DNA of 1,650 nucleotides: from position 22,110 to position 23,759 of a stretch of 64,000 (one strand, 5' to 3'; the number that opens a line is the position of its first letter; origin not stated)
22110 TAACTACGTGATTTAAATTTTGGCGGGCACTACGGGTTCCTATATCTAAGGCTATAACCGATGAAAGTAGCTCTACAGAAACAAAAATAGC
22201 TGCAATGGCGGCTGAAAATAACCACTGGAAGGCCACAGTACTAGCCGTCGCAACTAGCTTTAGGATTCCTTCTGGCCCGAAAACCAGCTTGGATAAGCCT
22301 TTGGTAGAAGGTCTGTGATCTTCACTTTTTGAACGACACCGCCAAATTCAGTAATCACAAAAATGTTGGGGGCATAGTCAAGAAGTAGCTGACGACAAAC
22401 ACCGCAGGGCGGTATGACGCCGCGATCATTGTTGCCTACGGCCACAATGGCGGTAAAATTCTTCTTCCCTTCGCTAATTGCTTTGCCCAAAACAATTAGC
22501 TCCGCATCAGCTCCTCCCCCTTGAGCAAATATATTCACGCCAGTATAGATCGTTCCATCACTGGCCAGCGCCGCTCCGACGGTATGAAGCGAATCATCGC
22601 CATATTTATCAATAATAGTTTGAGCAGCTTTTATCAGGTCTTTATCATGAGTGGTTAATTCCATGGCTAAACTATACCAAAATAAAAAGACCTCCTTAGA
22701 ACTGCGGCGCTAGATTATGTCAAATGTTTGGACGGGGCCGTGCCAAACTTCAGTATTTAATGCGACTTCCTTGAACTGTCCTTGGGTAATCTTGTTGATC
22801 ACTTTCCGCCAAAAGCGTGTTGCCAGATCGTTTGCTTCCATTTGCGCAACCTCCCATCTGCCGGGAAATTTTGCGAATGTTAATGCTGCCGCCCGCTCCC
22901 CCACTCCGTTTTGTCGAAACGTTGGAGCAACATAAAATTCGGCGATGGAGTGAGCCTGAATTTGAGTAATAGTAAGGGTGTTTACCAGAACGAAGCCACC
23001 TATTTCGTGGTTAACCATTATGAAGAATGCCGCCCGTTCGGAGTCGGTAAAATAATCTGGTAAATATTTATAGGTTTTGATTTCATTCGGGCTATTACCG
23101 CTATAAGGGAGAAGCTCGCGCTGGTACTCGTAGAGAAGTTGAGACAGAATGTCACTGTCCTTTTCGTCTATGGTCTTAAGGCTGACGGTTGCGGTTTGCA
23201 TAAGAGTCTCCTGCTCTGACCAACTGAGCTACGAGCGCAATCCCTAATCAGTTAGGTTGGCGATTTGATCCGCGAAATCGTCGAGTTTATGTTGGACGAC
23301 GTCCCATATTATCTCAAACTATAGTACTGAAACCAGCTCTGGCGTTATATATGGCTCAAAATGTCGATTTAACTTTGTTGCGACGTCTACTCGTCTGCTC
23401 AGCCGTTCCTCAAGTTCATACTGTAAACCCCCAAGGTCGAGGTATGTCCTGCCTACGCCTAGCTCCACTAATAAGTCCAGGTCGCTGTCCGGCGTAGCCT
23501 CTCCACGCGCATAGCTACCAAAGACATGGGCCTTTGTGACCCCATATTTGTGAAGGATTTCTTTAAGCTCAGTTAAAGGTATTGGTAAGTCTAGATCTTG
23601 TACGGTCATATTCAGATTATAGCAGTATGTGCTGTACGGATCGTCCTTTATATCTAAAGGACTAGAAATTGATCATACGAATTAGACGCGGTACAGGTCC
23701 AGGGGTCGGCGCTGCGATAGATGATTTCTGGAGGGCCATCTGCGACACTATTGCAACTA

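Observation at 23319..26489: Second defence-like patch: orphan MNT nucleotidyltransferase, Zn-ribbon protein with possible PD-(D/E)xK motif, PLD/Nuc-like nuclease, XRE regulator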

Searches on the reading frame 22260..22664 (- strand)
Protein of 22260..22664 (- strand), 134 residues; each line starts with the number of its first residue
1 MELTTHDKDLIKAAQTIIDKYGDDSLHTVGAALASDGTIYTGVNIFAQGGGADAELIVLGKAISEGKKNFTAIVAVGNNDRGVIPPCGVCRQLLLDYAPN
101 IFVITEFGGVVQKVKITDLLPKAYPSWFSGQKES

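Call 3: search_protein_families(library=pfam, proteins=[window:22260-22664:-], max_evalue=0.1)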
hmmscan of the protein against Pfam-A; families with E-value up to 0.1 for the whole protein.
window:22260-22664:- (134 aa): 1 family
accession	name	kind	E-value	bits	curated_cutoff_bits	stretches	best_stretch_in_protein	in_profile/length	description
PF00383.29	dCMP_cyt_deam_1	-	3.6e-07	30.4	25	1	6-98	3-94/102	Cytidine and deoxycytidylate deaminase zinc-binding region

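Call 59: search_protein_families(library=phrogs, proteins=[window:22260-22664:-], max_evalue=0.01)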
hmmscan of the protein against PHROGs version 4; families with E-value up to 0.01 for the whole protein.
window:22260-22664:- (134 aa): 0 families

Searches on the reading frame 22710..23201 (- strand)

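Call 3: search_protein_families(library=pfam, proteins=[window:22710-23201:-], max_evalue=0.1)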
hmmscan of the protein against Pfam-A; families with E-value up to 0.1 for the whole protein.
window:22710-23201:- (163 aa): 3 families
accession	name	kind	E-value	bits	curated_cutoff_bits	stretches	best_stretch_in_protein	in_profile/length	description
PF00583.31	Acetyltransf_1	-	0.00013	22.7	20.7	1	37-133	14-113/116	Acetyltransferase (GNAT) family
PF13508.13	Acetyltransf_7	-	0.015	16.1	27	1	58-106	4-51/84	Acetyltransferase (GNAT) domain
PF12931.13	TPR_Sec16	-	0.092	12.9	22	0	100-150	7-57/298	Sec16 Sec23-binding domain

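Call 59: search_protein_families(library=phrogs, proteins=[window:22710-23201:-], max_evalue=0.01)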
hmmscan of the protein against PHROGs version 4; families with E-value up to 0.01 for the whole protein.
window:22710-23201:- (163 aa): 3 families
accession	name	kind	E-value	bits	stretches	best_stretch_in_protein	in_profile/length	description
phrog_1249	-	other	0.00013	22.7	1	5-109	7-115/180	acetyltransferase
phrog_3810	-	other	0.00018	22.5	1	8-102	13-104/155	acetyltransferase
phrog_35139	-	unknown function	0.0042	18.3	0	77-146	50-118/129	-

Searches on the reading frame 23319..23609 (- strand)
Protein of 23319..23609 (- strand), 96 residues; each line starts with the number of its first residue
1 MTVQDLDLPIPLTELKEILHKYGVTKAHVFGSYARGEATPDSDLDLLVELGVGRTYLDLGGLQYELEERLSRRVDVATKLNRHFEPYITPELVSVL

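Call 3: search_protein_families(library=pfam, proteins=[window:23319-23609:-], max_evalue=0.1)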
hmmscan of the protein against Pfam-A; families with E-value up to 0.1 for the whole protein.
window:23319-23609:- (96 aa): 4 families
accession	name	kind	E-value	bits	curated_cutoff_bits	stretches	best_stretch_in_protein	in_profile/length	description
PF01909.29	NTP_transf_2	-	4.1e-16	59.6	21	1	15-86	4-80/93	Nucleotidyltransferase domain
PF18765.7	Polbeta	-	3.8e-11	43.4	26.9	1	14-84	2-72/93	Polymerase beta, Nucleotidyltransferase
PF22600.2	MTPAP-like_central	-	0.0023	18.5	27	1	21-52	36-67/139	Poly(A) RNA polymerase, mitochondrial-like, central palm domain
PF10620.15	MdcG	-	0.0086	16.4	26.5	1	11-77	16-86/121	Phosphoribosyl-dephospho-CoA transferase MdcG C-terminal domain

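Call 4: search_protein_families(library=padloc, proteins=[window:23319-23609:-], max_evalue=0.1)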
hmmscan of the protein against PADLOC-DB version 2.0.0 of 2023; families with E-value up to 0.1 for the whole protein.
window:23319-23609:- (96 aa): 14 families
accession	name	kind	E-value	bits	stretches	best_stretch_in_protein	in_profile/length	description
PDLC04904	PDC-S09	-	3.9e-24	82.8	1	13-93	14-96/104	-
PDLC04902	PDC-S09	-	3.9e-22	76.4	1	13-81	10-81/97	-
PDLC04906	PDC-S09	-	1.4e-19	68.3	1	14-91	13-94/98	-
PDLC04905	PDC-S09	-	1.6e-12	45.7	1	13-88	10-87/101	-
PDLC04368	PDC-M05A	-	1.9e-08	32.4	1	23-78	106-160/201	-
PDLC04903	PDC-S09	-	3.2e-08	31.8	1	23-50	25-52/108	-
PDLC04907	PDC-S09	-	9.6e-08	30.1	1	16-50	19-53/114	-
PDLC04369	PDC-M05A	-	2.3e-06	25.4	1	12-50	92-128/201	-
PDLC04778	PDC-M70A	-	0.0022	15.4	1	25-46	48-69/355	-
PDLC04372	PDC-M05A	-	0.0032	15.8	1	24-84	76-135/167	-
PDLC00804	Cyclase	-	0.0041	14.8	1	24-51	24-51/256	oligonucleotide-cyclase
PDLC00771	Cyclase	-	0.011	13.1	1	27-51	45-69/271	oligonucleotide-cyclase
PDLC03138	Specificity_I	-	0.036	11.1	1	17-76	14-75/485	Type I specificity subunit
PDLC00786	Cyclase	-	0.038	11.4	1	26-51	48-74/293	oligonucleotide-cyclase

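Call 9: search_protein_families(library=ncbifam, proteins=[window:23319-23609:-], max_evalue=0.1)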
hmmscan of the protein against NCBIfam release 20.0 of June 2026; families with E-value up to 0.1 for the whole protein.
window:23319-23609:- (96 aa): 7 families
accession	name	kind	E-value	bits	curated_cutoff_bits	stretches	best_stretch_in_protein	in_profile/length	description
NF047752.1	MntA_antitoxin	equivalog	3.7e-10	39.6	60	1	23-77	6-60/106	type VII toxin-antitoxin system MntA family adenylyltransferase antitoxin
NF051895.1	anti_phage_HalB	equivalog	0.00036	20.2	190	1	30-47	5-22/211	anti-phage Hailong system nucleotidyltransferase HalB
NF010309.0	PRK13746.1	subfamily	0.0083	15.5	193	1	24-50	28-54/263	aminoglycoside adenylyltransferase family protein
NF012157.0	ANT_3pp_I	equivalog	0.054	12.8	375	1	24-51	22-49/256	AadA family aminoglycoside 3''-O-nucleotidyltransferase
NF002895.0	PRK03381.1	equivalog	0.072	11.1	631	1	30-48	64-82/782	[protein-PII] uridylyltransferase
TIGR03135.1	malonate_mdcG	equivalog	0.085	12.7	99.7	0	12-80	100-156/205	malonate decarboxylase holo-[acyl-carrier-protein] synthase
NF012212.1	ANT_9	subfamily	0.095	12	340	0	13-48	11-45/249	aminoglycoside nucleotidyltransferase ANT(9)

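Call 56: search_solved_structures(query=window:23319-23609:-, max_evalue=0.01)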
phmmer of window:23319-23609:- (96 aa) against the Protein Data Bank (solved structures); distinct sequences matched with E-value up to 0.01: 1.
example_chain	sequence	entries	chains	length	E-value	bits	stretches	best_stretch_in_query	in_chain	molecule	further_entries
1wot_A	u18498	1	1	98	1.9e-11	47.7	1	18-79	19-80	PUTATIVE MINIMAL NUCLEOTIDYLTRANSFERASE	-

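Call 59: search_protein_families(library=phrogs, proteins=[window:23319-23609:-], max_evalue=0.01)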
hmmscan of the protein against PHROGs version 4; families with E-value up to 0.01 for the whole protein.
window:23319-23609:- (96 aa): 1 family
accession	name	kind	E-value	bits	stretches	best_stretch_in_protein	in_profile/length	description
phrog_32942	-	unknown function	0.0066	16.6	1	9-48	22-63/332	-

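Call 76: find_homologous_proteins(query=window:23319-23609:-)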
Query window:23319-23609:- (96 aa): 326 proteins with E <= 0.001 among 377 candidates; the best 120 are listed.
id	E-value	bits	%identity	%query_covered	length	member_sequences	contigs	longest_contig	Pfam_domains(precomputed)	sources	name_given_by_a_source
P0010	1.5e-55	203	100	100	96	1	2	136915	PF18765.8,PF01909.30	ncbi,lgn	-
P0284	1.8e-43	165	79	100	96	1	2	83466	PF18765.8,PF01909.30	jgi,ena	-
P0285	6.5e-39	150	73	100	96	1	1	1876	PF18765.8,PF01909.30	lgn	-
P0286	8.3e-38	147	72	100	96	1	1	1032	PF18765.8,PF01909.30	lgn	-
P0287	2.1e-37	145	74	100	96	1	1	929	PF18765.8,PF01909.30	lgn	-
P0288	2.6e-37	145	73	100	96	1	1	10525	PF18765.8,PF01909.30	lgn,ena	-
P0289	2.9e-37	145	74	100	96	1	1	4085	PF18765.8,PF01909.30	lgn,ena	-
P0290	3.1e-37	145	72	100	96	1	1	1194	PF18765.8,PF01909.30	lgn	-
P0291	4.0e-37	144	77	84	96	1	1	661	PF18765.8,PF01909.30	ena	-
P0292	5.0e-37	144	72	100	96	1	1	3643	PF18765.8,PF01909.30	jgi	-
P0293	1.4e-36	143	73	100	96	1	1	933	PF18765.8,PF01909.30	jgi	-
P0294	1.8e-36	142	71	100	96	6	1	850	PF18765.8,PF01909.30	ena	-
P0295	2.6e-36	142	71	100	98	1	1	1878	PF18765.8,PF01909.30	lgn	-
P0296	2.7e-36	142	73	100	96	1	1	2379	PF18765.8,PF01909.30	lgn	-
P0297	2.7e-36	142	73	100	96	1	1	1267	PF18765.8,PF01909.30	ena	-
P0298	4.3e-36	141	71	100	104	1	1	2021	PF18765.8,PF01909.30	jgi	jgi:predicted nucleotidyltransferase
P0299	4.3e-36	141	72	100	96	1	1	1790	PF18765.8,PF01909.30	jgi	jgi:predicted nucleotidyltransferase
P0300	5.7e-36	141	70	100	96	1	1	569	PF18765.8,PF01909.30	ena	-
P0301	6.4e-36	141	70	100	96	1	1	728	PF18765.8,PF01909.30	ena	-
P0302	8.0e-36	140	72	100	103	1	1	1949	PF18765.8,PF01909.30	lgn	-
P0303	1.4e-35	139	71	100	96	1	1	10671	PF18765.8,PF01909.30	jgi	jgi:hypothetical protein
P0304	1.4e-35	139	71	100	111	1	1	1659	PF18765.8,PF01909.30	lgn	-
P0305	2.0e-35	139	69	100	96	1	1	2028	PF18765.8,PF01909.30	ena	-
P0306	2.0e-35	139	72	100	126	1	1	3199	PF18765.8,PF01909.30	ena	-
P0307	3.5e-35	138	71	100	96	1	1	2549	PF18765.8,PF01909.30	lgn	-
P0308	3.5e-35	138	71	100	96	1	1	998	PF18765.8,PF01909.30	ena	-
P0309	3.6e-35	138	70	100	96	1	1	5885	PF18765.8,PF01909.30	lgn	-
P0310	3.7e-35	138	70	100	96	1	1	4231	PF18765.8,PF01909.30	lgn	-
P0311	3.7e-35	138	69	100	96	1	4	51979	PF18765.8,PF01909.30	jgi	jgi:uncharacterized protein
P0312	4.1e-35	138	71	100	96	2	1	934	PF18765.8,PF01909.30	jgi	jgi:predicted nucleotidyltransferase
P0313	4.2e-35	138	70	100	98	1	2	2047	PF18765.8,PF01909.30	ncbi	-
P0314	4.3e-35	138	72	100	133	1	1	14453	PF18765.8,PF01909.30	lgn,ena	-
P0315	4.4e-35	138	71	100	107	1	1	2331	PF18765.8,PF01909.30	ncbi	-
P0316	4.6e-35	138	71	100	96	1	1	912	PF18765.8,PF01909.30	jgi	jgi:predicted nucleotidyltransferase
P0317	4.8e-35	138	71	100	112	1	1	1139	PF18765.8,PF01909.30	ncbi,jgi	-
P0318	5.8e-35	137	70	100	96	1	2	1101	PF18765.8,PF01909.30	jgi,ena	-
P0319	6.2e-35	137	72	100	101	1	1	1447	PF18765.8,PF01909.30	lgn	-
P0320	6.2e-35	137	69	100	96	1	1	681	PF18765.8,PF01909.30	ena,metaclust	metaclust:\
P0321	7.9e-35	137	70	100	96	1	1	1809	PF18765.8,PF01909.30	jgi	-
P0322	8.9e-35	137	70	100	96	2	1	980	PF18765.8,PF01909.30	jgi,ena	jgi:predicted nucleotidyltransferase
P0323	1.1e-34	137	69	100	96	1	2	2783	PF18765.8,PF01909.30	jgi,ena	jgi:predicted nucleotidyltransferase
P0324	1.1e-34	137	71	100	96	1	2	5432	PF18765.8,PF01909.30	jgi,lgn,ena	jgi:predicted nucleotidyltransferase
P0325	1.3e-34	136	67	100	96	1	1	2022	PF18765.8,PF01909.30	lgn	-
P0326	1.5e-34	136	70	100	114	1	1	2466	PF18765.8,PF01909.30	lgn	-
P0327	1.5e-34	136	68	100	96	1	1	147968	PF18765.8,PF01909.30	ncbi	-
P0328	1.5e-34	136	70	100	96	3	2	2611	PF18765.8,PF01909.30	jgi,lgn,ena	-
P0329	2.0e-34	136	69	100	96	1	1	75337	PF18765.8,PF01909.30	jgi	-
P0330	2.4e-34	136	74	95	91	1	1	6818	PF18765.8,PF01909.30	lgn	-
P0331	3.0e-34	135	67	100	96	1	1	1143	PF18765.8,PF01909.30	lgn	-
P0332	3.1e-34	135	70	100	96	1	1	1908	PF18765.8,PF01909.30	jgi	jgi:predicted nucleotidyltransferase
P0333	3.3e-34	135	70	100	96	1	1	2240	PF18765.8,PF01909.30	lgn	-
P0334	4.5e-34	135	68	100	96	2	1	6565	PF18765.8,PF01909.30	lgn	-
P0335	4.8e-34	135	67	100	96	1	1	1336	PF18765.8,PF01909.30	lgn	-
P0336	6.2e-34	134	67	100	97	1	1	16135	PF18765.8,PF01909.30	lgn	-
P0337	6.3e-34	134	69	100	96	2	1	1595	PF18765.8,PF01909.30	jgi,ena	-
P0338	6.3e-34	134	69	100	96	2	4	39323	PF18765.8,PF01909.30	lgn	-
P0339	8.1e-34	134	71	100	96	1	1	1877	PF18765.8,PF01909.30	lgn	-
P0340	8.3e-34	134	68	100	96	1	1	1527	PF18765.8,PF01909.30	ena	-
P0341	9.2e-34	134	68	100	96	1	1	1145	PF18765.8,PF01909.30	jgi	jgi:predicted nucleotidyltransferase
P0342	9.3e-34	134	71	100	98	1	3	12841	PF18765.8,PF01909.30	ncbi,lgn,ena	-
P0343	9.3e-34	134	69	100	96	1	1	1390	PF18765.8,PF01909.30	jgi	jgi:predicted nucleotidyltransferase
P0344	1.0e-33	133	69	100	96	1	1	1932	PF18765.8,PF01909.30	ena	-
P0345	1.2e-33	133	67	100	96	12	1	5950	PF18765.8,PF01909.30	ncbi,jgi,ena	-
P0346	1.6e-33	133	70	100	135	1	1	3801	PF18765.8,PF01909.30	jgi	jgi:hypothetical protein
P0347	1.9e-33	133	67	100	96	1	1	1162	PF18765.8,PF01909.30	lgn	-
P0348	3.5e-33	132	67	100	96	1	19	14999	PF18765.8,PF01909.30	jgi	jgi:predicted nucleotidyltransferase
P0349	3.7e-33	132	68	100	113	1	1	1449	PF18765.8,PF01909.30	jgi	jgi:predicted nucleotidyltransferase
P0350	4.0e-33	132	67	100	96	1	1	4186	PF18765.8,PF01909.30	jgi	jgi:predicted nucleotidyltransferase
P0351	4.7e-33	131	67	100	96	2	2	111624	PF18765.8,PF01909.30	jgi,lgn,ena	-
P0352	4.8e-33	131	68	100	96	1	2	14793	PF18765.8,PF01909.30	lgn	-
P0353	4.9e-33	131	67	100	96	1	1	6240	PF18765.8,PF01909.30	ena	-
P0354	6.1e-33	131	67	100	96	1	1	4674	PF18765.8,PF01909.30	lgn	-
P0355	6.6e-33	131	68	100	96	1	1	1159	PF18765.8,PF01909.30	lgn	-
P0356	7.1e-33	131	71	79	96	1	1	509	PF18765.8,PF01909.30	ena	-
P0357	7.3e-33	131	65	100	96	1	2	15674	PF18765.8,PF01909.30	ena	-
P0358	7.8e-33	131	67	96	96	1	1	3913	PF18765.8,PF01909.30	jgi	jgi:predicted nucleotidyltransferase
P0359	1.0e-32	130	66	100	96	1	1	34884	PF18765.8,PF01909.30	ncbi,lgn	ncbi:MAG: nucleotidyltransferase family protein [Candidatus Saccharimonadales bacterium]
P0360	2.1e-32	129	66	100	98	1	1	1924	PF18765.8,PF01909.30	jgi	jgi:hypothetical protein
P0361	2.2e-32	129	66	100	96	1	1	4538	PF18765.8,PF01909.30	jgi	jgi:uncharacterized protein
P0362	2.4e-32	129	67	100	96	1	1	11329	PF18765.8,PF01909.30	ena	-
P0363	2.5e-32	129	67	100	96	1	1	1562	PF18765.8,PF01909.30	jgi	jgi:predicted nucleotidyltransferase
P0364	3.0e-32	129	67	100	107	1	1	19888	PF18765.8,PF01909.30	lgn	-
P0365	3.7e-32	129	67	100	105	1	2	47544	PF18765.8,PF01909.30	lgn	-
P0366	3.9e-32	128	67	100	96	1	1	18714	PF18765.8,PF01909.30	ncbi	ncbi:MAG: nucleotidyltransferase family protein [Candidatus Saccharimonadales bacterium]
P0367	4.1e-32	128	66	100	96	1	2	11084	PF18765.8,PF01909.30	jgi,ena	-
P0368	5.2e-32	128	65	100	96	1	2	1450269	PF18765.8,PF01909.30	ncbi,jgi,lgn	-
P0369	5.2e-32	128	65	84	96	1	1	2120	PF18765.8,PF01909.30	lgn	-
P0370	5.6e-32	128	68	100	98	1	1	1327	PF18765.8,PF01909.30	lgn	-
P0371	5.9e-32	128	64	100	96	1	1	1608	PF18765.8,PF01909.30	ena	-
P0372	6.0e-32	128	67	98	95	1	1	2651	PF18765.8,PF01909.30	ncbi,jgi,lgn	ncbi:MAG TPA: nucleotidyltransferase domain-containing protein [Candidatus Saccharimonadales bacteri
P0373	6.5e-32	128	63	100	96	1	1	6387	PF18765.8,PF01909.30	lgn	-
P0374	8.5e-32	127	68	100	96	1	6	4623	PF18765.8,PF01909.30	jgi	jgi:predicted nucleotidyltransferase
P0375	8.6e-32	127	64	100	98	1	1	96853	PF18765.8,PF01909.30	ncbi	-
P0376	8.7e-32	127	64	100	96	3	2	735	PF18765.8,PF01909.30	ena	-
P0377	1.7e-31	126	67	100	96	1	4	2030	PF18765.8,PF01909.30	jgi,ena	-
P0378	1.9e-31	126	65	100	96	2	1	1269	PF18765.8,PF01909.30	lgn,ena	-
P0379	2.0e-31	126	64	100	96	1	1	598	PF18765.8,PF01909.30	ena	-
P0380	2.7e-31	126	66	100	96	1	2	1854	PF18765.8,PF01909.30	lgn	-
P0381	3.5e-31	125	65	99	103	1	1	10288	PF18765.8,PF01909.30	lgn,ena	-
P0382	3.6e-31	125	66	100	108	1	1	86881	PF18765.8,PF01909.30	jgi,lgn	jgi:predicted nucleotidyltransferase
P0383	4.3e-31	125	68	100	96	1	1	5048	PF18765.8,PF01909.30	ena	-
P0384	4.5e-31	125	66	100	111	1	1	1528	PF18765.8,PF01909.30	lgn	-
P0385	4.5e-31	125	63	100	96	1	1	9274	PF18765.8,PF01909.30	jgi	jgi:predicted nucleotidyltransferase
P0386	5.0e-31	125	69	93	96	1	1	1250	PF18765.8,PF01909.30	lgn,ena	-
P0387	6.3e-31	125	65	100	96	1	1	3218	PF18765.8,PF01909.30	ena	-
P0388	6.3e-31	125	66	100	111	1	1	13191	PF18765.8,PF01909.30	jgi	jgi:predicted nucleotidyltransferase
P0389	8.5e-31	124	67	100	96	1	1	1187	PF18765.8,PF01909.30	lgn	-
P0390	9.6e-31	124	66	99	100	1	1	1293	PF18765.8,PF01909.30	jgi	jgi:hypothetical protein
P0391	1.0e-30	124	63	100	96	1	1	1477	PF18765.8,PF01909.30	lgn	-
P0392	1.1e-30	124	63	97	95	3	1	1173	PF18765.8,PF01909.30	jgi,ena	-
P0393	1.2e-30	124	64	97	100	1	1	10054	PF18765.8,PF01909.30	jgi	jgi:predicted nucleotidyltransferase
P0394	1.2e-30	124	63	100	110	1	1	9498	PF18765.8,PF01909.30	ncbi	-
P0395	1.4e-30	123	67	100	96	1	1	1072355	PF18765.8,PF01909.30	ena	-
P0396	1.4e-30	123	61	100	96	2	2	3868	PF18765.8,PF01909.30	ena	-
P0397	1.4e-30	123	66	100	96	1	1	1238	PF18765.8,PF01909.30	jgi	-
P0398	1.6e-30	123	66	96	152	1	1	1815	PF18765.8,PF01909.30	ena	-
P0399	1.8e-30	123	66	100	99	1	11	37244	PF18765.8,PF01909.30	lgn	-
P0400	1.9e-30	123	67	93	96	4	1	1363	PF18765.8,PF01909.30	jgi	jgi:hypothetical protein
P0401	2.0e-30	123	67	100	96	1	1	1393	PF18765.8,PF01909.30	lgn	-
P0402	2.2e-30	123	76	82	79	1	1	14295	PF18765.8,PF01909.30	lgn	-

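Call 77: find_encoding_contigs(protein=P0284, flank=4000, max_places=2)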
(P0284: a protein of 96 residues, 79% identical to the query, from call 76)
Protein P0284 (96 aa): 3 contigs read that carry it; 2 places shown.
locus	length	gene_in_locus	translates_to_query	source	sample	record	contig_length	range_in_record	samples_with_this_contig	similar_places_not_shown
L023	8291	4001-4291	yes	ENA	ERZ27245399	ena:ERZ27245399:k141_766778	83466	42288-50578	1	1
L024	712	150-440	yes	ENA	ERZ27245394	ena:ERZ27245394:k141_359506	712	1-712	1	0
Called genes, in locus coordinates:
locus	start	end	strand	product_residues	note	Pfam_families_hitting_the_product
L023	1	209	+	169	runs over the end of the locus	PF18936:DUF5684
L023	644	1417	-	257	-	PF01061:ABC2_membrane, PF12698:ABC2_membrane_3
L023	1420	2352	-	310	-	PF00005:ABC_tran, PF13175:AAA_15 (faint), PF13304:AAA_21 (weak), PF13732:DrrA1-3_C (weak)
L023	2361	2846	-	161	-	PF12802:MarR_2 (faint), PF27059:HTH_MmpR5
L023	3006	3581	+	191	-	PF01872:RibD_C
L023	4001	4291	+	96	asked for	PF01909:NTP_transf_2, PF18765:Polbeta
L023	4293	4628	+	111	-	PF01934:HepT-like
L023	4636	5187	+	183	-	PF13428:TPR_14 (faint)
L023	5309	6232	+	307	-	-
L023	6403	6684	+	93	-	-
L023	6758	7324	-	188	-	PF02544:Steroid_dh (weak), PF04140:ICMT, PF04191:PEMT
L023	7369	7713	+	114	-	PF08818:DUF1801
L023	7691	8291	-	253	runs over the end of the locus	-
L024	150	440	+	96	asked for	PF01909:NTP_transf_2, PF18765:Polbeta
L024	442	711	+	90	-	?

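Call 78: find_encoding_contigs(protein=P0359, flank=4000, max_places=2)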
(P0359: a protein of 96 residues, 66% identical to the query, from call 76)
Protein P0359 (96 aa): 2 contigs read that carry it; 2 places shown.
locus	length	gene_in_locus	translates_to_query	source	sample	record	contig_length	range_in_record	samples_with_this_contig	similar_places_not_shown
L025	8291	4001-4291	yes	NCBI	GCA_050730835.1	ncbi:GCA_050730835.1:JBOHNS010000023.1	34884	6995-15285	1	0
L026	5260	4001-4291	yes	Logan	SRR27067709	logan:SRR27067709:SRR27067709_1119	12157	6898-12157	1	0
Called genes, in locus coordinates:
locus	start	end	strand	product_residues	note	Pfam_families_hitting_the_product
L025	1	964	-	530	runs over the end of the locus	PF06609:TRI12, PF00083:Sugar_tr, PF07690:MFS_1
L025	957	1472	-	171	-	PF12802:MarR_2, PF01022:HTH_5 (weak), PF01047:MarR, PF01325:Fe_dep_repress (weak), PF09339:HTH_IclR (weak), PF12840:HTH_20, PF13463:HTH_27 (faint), PF13545:HTH_Crp_2 (weak)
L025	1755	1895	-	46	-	-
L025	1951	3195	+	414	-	PF03816:LytR_cpsA_psr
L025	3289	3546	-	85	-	PF05016:ParE_toxin (weak), PF15738:YafQ_toxin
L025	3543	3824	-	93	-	PF04221:RelB (weak)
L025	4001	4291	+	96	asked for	PF01909:NTP_transf_2, PF18765:Polbeta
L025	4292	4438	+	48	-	-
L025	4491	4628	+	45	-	-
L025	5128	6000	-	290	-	PF13385:Laminin_G_3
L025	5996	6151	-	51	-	-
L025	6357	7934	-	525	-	PF00932:LTD (faint)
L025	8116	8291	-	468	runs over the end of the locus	PF13567:DUF4131 (weak), PF03772:Competence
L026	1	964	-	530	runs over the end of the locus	PF06609:TRI12, PF00083:Sugar_tr, PF07690:MFS_1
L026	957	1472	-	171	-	PF12802:MarR_2, PF01022:HTH_5 (weak), PF01047:MarR, PF01325:Fe_dep_repress (weak), PF09339:HTH_IclR (weak), PF12840:HTH_20, PF13463:HTH_27 (faint), PF13545:HTH_Crp_2 (weak)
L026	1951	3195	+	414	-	PF03816:LytR_cpsA_psr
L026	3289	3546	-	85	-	PF05016:ParE_toxin (weak), PF15738:YafQ_toxin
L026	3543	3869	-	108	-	PF04221:RelB (weak)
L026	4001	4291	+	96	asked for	PF01909:NTP_transf_2, PF18765:Polbeta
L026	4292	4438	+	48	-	-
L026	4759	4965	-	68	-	PF13385:Laminin_G_3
